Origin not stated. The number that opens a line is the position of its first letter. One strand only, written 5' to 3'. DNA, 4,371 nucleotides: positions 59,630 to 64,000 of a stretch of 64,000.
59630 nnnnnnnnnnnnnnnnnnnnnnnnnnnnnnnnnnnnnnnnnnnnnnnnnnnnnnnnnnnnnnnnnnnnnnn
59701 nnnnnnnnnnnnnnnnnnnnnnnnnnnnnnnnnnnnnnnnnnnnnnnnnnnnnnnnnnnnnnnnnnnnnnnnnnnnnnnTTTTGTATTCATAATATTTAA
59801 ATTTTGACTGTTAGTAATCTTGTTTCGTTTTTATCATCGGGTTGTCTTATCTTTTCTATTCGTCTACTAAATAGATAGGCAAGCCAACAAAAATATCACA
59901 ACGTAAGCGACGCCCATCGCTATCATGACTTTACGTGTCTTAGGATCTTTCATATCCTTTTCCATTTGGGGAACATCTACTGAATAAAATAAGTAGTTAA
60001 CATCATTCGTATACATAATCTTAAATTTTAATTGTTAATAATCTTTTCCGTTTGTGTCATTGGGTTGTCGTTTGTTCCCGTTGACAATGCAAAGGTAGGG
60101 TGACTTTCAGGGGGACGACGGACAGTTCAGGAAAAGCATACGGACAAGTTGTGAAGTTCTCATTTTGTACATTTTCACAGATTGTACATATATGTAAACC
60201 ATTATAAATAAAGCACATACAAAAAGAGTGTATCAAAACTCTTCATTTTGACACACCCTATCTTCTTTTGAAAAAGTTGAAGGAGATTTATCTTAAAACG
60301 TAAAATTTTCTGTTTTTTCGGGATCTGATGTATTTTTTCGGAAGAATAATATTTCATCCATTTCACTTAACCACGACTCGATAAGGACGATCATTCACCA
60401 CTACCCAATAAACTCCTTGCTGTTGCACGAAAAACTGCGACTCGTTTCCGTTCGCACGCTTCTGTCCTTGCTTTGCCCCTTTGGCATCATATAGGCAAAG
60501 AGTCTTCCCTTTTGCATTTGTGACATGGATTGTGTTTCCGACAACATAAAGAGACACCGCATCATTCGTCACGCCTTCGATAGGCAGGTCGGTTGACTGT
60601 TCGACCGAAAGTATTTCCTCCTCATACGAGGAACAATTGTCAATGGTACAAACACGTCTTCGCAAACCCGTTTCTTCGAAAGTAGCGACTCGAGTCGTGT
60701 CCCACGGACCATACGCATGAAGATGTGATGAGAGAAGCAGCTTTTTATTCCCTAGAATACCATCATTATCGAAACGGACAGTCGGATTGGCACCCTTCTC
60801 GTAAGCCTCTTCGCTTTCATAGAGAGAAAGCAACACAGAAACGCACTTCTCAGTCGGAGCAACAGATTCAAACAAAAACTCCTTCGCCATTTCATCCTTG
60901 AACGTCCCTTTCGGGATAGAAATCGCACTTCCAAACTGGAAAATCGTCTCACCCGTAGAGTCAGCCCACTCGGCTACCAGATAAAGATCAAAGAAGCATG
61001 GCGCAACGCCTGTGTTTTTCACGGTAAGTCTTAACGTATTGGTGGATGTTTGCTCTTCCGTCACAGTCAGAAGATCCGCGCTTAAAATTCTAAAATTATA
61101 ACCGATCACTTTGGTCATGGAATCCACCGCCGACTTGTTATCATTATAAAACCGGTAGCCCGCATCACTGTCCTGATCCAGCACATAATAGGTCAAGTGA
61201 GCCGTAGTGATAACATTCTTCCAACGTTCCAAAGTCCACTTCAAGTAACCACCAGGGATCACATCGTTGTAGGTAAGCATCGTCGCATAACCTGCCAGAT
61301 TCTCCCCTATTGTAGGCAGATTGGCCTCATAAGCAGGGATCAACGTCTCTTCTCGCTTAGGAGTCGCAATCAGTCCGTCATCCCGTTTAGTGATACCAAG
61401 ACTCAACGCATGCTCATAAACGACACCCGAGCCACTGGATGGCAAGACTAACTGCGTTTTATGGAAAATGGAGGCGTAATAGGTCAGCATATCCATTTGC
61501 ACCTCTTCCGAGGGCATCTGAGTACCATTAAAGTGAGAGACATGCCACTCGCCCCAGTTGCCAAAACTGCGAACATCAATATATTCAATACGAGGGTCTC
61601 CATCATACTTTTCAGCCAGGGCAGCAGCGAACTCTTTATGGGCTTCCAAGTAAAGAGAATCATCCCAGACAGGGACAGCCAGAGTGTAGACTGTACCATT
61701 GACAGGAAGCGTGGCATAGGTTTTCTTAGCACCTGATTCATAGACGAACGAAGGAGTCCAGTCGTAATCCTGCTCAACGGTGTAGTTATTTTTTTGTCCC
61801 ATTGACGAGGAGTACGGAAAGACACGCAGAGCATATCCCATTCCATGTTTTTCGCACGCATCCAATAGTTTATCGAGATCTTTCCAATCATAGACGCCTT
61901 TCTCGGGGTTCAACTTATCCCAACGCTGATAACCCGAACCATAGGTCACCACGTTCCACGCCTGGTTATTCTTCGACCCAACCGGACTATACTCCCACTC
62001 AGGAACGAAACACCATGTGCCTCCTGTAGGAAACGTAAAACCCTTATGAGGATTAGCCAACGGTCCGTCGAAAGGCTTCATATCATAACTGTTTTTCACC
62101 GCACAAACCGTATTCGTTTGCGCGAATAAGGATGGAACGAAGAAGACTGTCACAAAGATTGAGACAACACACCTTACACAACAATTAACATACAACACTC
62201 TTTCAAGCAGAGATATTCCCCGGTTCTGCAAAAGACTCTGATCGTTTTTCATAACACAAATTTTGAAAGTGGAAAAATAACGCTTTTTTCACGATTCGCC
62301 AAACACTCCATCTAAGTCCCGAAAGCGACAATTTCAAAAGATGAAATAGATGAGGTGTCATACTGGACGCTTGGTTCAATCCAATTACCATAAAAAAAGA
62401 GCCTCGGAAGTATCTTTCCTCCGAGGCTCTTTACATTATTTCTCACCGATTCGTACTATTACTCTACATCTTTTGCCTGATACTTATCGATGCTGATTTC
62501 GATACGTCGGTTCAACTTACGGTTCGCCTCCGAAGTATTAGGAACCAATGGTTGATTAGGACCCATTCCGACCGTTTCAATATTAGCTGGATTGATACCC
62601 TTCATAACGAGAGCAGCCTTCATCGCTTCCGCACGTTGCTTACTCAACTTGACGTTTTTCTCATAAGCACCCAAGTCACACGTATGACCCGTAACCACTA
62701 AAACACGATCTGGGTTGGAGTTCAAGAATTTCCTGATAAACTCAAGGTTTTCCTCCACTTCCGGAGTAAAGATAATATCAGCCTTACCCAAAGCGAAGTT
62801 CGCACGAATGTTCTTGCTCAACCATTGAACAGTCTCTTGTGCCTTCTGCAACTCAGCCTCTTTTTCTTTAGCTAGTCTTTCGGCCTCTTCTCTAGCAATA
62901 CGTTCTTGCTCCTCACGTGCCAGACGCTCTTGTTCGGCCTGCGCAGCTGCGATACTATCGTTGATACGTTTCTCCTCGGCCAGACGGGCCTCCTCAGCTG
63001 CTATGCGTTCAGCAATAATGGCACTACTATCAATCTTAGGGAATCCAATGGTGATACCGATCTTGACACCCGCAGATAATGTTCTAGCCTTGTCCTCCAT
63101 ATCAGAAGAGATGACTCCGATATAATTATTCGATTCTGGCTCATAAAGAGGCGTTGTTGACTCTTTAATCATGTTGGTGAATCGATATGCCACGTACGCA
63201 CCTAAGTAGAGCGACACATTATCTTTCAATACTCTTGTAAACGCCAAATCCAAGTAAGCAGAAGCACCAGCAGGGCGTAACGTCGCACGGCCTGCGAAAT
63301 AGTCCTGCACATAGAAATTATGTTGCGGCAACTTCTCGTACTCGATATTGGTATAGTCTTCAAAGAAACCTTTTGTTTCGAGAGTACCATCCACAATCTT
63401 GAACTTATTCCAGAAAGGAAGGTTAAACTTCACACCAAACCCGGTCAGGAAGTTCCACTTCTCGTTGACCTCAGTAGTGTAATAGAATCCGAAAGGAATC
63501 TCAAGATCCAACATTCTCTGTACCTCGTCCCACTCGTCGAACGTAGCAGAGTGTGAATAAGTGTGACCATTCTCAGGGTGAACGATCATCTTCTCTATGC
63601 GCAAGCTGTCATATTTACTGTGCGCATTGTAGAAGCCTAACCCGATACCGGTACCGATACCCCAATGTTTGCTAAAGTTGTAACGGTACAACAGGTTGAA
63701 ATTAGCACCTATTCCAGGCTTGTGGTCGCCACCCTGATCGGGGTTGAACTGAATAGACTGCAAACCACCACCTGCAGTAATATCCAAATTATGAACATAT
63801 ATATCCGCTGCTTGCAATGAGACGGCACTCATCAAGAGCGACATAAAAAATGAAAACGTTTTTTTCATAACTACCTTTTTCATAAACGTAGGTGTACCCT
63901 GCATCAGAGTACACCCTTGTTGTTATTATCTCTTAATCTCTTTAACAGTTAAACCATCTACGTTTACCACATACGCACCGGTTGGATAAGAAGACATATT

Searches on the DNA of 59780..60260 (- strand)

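Call 45: search_rna_families(source=window, start=59780, end=60260, threshold=evalue, max_evalue=10)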
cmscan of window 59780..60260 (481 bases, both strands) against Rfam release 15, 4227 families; matches with E-value up to 10: 3.
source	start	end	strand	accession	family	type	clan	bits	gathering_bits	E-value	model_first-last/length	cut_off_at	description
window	59929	60011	-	RF00068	SNORD21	Gene; snRNA; snoRNA; CD-box;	-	17.4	63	2.7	1-95/95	no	Small nucleolar RNA SNORD21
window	59969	60050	-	RF01422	snoR116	Gene; snRNA; snoRNA; CD-box;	-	15.8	47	3.5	1-86/86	no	small nucleolar RNA snoR116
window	60182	60222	+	RF00712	mir-460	Gene; miRNA;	-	12.6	52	5.3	17-61/77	no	mir-460 microRNA precursor family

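Call 70: build_rna_model(alignment_id=A7, structure=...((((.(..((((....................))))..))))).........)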
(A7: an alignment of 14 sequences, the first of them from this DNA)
Model R1 built from alignment A7 (14 sequences, 55 columns); structure: as given.
model positions 42; base pairs 9; branch points 0; effective number of sequences 14; information 1.243 bits per position. Calibrated on 0.2 Mb of random sequence (short: E-values are rough).
structure used (alignment columns):
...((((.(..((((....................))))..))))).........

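Call 71: search_with_rna_model(model_id=R1, sources=[window, L001, L002, L003, L007, L008, L009, L020, L021, L022, L023, L025, L026], max_evalue=1, make_alignment=true, show_alignments=0)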
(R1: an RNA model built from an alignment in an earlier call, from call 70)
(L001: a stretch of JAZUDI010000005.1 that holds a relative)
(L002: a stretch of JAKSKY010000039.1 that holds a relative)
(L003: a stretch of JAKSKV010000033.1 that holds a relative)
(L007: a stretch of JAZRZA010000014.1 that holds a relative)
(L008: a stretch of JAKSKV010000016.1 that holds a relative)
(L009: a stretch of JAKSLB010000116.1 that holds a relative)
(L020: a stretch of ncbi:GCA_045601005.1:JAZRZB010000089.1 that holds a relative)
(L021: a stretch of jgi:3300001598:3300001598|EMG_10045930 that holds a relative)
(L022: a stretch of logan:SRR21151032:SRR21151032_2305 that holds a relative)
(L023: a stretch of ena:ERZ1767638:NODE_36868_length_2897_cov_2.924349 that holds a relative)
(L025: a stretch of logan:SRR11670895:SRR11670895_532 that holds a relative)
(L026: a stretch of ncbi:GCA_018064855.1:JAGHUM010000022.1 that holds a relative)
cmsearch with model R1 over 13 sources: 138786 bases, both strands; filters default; matches with E-value up to 1: 17.
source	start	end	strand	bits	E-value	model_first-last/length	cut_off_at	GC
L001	2282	2323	-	67.9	1.1e-15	1-42/42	no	0.48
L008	4627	4668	-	67.7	1.3e-15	1-42/42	no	0.45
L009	14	55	+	67.5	1.4e-15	1-42/42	no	0.45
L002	3600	3641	+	63.5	1.8e-14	1-42/42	no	0.45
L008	1454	1495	-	62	4.5e-14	1-42/42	no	0.48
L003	3095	3133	-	57.9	6e-13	1-42/42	no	0.49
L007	6874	6912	-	57.9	6e-13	1-42/42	no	0.49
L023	455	493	+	56.4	1.5e-12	1-42/42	no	0.51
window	60050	60090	-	55.9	2e-12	1-42/42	no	0.46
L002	408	450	+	53.4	9.5e-12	1-42/42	no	0.51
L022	2872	2920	+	52.8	1.4e-11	1-42/42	no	0.45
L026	37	85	+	52.8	1.4e-11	1-42/42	no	0.45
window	32525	32565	-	52.2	2.1e-11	1-42/42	no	0.46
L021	498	546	+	51.8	2.6e-11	1-42/42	no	0.45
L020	6153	6194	+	48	2.8e-10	1-42/42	no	0.38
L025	5162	5203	+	40.1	4.1e-08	1-42/42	no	0.45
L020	3950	3977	+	15.7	0.17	1-42/42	no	0.25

Alignment A8: 17 matches aligned to the model, 60 columns, each read 5' to 3' on its own strand. Consensus structure (alignment columns), stored with it:
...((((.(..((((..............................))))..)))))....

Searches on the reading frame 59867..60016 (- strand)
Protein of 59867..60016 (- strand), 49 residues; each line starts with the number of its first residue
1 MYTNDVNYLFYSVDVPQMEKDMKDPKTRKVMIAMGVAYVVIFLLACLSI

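Call 14: search_protein_families(library=pfam, proteins=[window:59867-60016:-], max_evalue=0.01)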
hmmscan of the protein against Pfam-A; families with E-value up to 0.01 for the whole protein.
window:59867-60016:- (49 aa): 0 families

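Call 25: find_homologous_proteins(query=window:59867-60016:-, max_evalue=0.01)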
Query window:59867-60016:- (49 aa): 1 proteins with E <= 0.01 among 1 candidates.
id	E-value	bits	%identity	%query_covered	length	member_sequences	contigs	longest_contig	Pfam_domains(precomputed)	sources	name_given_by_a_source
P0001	1.3e-24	101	100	100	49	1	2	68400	-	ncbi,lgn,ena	-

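Call 26: find_encoding_contigs(protein=P0001, flank=10000, max_places=6)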
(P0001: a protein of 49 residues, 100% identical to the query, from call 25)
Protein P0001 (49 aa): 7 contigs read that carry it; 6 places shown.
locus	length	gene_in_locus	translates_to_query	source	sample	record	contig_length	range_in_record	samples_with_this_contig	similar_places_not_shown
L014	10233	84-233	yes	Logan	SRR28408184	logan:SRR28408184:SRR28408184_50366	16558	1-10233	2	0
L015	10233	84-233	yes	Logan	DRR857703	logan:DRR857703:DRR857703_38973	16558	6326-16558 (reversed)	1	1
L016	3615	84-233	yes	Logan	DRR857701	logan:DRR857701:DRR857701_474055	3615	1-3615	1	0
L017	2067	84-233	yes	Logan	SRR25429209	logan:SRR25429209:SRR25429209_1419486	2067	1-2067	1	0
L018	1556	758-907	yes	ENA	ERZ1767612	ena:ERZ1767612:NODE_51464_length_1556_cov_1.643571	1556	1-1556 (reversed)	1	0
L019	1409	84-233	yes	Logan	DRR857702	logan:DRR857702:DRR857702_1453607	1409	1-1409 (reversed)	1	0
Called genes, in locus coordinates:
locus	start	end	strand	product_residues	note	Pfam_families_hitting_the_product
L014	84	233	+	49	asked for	-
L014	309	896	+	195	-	-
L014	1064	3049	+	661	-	PF14903:WG_beta_rep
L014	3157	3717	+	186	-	PF01765:RRF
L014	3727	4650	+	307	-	PF16745:RsgA_N, PF03193:RsgA_GTPase, PF00009:GTP_EFTU (weak), PF02421:FeoB_N (faint), PF16897:MMR_HSR1_Xtn (weak), PF01926:MMR_HSR1 (weak)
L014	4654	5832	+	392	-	PF14501:HATPase_c_5 (faint), PF02518:HATPase_c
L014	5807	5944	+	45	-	-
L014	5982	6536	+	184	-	PF02620:YceD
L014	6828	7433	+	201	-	PF00300:His_Phos_1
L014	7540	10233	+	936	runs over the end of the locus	PF00005:ABC_tran (faint), PF02463:SMC_N (faint), PF13191:AAA_16 (faint), PF13304:AAA_21 (faint), PF13555:AAA_29 (faint), PF20703:nSTAND1 (faint), PF17760:UvrA_inter, PF17755:UvrA_DNA-bind, +1 more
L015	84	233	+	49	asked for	-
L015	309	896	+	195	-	-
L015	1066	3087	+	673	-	PF14903:WG_beta_rep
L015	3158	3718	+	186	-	PF01765:RRF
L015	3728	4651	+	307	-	PF16745:RsgA_N, PF03193:RsgA_GTPase, PF00009:GTP_EFTU (weak), PF02421:FeoB_N (faint), PF16897:MMR_HSR1_Xtn (weak), PF01926:MMR_HSR1 (weak)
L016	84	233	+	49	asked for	-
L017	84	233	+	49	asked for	-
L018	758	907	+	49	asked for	-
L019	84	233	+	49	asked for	-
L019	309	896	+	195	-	-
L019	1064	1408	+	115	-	?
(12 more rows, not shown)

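Call 47: search_protein_families(library=ncbifam, proteins=[window:59867-60016:-], max_evalue=0.1)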
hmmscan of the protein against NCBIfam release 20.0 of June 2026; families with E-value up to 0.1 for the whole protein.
window:59867-60016:- (49 aa): 0 families

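Call 77: list_cluster_members(proteins=[P0001, P0005, P0007])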
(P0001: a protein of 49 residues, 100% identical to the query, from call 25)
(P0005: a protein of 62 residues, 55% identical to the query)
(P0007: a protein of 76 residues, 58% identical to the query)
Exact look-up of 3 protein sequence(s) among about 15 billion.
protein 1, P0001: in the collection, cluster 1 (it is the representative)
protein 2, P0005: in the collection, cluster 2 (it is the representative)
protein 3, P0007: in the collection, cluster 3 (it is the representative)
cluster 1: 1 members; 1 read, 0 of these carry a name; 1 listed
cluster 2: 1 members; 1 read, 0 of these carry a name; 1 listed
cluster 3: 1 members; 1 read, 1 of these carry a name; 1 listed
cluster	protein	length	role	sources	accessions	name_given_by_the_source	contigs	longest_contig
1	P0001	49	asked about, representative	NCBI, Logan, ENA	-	-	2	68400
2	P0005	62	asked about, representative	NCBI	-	-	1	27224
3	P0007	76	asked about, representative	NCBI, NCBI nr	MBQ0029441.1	MAG: hypothetical protein KBT32_03295, partial [Bacteroidales bacterium] | hypothetical protein [Candidatus Physcocola equi]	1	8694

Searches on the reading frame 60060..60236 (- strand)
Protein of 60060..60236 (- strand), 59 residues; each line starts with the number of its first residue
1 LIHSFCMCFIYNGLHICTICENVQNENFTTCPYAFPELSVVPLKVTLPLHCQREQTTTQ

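Call 94: search_protein_representatives(alignment_id=A9)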
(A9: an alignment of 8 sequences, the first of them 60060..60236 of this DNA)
Query: 8 sequences, 78 profile positions. Proteins with E-value up to 0.001 (for the whole library): 10; up to 1e-10: 6; up to 1e-30: 3. The best 10 are listed.
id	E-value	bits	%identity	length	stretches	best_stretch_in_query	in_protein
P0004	5.2e-32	125.4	-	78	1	1-78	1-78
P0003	4.1e-31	122.6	-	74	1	7-78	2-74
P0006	4.6e-31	122.4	-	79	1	1-77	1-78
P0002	3.2e-27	110.1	-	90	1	5-67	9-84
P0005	2.9e-20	87.8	-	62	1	6-64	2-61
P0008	5.1e-14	67.8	-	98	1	16-65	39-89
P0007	5.7e-09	51.6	-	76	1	43-78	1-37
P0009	3.6e-06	42.6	-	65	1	26-75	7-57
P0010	4.0e-05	39.3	-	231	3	21-50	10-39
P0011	8.0e-05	38.3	-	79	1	17-68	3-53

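Call 96: find_encoding_contigs(protein=P0009, flank=3000, max_places=3)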
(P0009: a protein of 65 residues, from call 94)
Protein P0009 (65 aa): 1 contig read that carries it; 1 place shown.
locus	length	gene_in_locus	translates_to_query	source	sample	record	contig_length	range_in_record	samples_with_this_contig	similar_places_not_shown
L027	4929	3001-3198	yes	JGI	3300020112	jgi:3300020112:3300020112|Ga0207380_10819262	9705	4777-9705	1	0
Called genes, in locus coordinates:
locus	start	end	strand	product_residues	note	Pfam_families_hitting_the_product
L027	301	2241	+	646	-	PF02368:Big_2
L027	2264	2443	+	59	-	-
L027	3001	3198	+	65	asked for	-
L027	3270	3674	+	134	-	-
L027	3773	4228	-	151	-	-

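Call 97: find_encoding_contigs(protein=P0008, flank=3000, max_places=3)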
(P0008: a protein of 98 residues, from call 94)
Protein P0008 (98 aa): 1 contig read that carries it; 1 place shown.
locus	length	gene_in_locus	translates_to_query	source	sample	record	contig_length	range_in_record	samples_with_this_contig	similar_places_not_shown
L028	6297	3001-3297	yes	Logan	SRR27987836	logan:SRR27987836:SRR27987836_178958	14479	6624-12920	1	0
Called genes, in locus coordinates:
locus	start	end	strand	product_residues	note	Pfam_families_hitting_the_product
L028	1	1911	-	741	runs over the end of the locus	PF13458:Peripla_BP_6, PF01094:ANF_receptor, PF01650:Peptidase_C13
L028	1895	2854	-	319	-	PF02608:Bmp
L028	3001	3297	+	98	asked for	-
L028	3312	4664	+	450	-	-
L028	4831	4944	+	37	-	-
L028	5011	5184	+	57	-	-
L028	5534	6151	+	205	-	-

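Call 101: find_encoding_contigs(protein=P0011, flank=3000, max_places=3)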
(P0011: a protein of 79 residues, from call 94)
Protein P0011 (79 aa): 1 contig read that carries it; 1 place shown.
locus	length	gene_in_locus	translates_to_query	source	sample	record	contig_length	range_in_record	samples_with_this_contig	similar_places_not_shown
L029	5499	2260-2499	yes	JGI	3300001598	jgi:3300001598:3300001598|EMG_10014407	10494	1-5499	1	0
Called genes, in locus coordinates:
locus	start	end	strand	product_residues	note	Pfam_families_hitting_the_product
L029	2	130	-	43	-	?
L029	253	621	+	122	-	PF04342:DMT_6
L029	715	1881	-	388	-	PF00753:Lactamase_B, PF19583:ODP, PF12724:Flavodoxin_5 (faint)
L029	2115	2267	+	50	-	-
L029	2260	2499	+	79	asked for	-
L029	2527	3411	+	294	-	PF14730:DUF4468 (weak)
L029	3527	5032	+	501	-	PF02554:CstA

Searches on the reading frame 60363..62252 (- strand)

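Call 14: search_protein_families(library=pfam, proteins=[window:60363-62252:-], max_evalue=0.01)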
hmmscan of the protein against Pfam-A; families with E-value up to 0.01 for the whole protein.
window:60363-62252:- (629 aa): 2 families
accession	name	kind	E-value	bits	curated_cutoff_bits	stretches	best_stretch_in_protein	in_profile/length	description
PF16116.10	DUF4832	-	1.7e-05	25.2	29.2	1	356-496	80-216/216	Domain of unknown function (DUF4832)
PF02449.21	Glyco_hydro_42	-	0.00025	21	21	1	107-142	30-65/376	Beta-galactosidase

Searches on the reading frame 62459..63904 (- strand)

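Call 51: search_protein_families(library=pfam, proteins=[window:62459-63904:-], max_evalue=0.0001)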
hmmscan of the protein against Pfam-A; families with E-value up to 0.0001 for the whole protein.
window:62459-63904:- (481 aa): 3 families
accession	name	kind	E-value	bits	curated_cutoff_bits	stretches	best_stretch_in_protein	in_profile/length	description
PF00691.25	OmpA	-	2.6e-17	63.4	27.2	1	370-466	2-98/98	OmpA family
PF13568.12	OMP_b-brl_2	-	3.6e-09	37.4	27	1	41-186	12-138/175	Outer membrane protein beta-barrel domain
PF13505.12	OMP_b-brl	-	3.1e-05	24.7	28.7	0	22-165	3-111/175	Outer membrane protein beta-barrel domain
